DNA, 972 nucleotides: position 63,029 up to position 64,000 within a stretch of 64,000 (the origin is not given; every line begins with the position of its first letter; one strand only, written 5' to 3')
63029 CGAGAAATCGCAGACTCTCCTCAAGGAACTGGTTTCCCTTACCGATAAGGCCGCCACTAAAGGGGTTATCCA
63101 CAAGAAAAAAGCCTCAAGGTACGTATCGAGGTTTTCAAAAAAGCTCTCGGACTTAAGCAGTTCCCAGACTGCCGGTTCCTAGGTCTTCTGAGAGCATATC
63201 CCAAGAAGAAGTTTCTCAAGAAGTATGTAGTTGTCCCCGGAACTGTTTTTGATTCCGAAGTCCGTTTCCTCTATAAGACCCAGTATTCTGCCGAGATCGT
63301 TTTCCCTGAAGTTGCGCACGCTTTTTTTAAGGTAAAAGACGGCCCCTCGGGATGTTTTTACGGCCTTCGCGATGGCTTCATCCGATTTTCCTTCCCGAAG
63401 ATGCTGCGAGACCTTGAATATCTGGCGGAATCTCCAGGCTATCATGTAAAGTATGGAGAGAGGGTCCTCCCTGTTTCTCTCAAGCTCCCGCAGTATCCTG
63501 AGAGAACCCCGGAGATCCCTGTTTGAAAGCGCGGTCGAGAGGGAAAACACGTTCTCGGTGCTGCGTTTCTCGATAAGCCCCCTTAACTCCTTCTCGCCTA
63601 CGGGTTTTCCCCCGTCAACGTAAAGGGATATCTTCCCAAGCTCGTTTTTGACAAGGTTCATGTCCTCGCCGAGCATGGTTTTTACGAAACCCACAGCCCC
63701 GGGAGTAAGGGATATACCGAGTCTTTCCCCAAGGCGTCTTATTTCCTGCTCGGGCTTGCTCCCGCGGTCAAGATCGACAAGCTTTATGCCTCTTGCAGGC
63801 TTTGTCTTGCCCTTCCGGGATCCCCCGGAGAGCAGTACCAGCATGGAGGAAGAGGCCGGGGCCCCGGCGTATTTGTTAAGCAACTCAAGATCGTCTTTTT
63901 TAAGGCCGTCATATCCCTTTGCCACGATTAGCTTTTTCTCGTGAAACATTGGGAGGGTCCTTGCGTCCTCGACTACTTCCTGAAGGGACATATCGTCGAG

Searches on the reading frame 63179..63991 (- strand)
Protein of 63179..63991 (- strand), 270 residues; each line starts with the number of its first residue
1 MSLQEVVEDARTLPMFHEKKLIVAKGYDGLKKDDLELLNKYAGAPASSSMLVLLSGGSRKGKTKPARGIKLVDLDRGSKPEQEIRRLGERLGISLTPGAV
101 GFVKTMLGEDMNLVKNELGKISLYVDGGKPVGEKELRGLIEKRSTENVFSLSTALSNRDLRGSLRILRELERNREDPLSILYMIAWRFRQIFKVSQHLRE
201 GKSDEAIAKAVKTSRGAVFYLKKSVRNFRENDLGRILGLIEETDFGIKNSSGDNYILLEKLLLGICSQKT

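Call 57: search_protein_families(library=pfam, proteins=[window:63179-63991:-], max_evalue=0.001)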
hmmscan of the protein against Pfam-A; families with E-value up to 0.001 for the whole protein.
window:63179-63991:- (270 aa): 1 family
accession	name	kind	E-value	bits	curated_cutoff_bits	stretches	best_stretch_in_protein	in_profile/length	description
PF21694.2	DNA_pol3_delta_C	-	1e-22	80.8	27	1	146-263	2-119/121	DNA polymerase III delta subunit, C-terminal domain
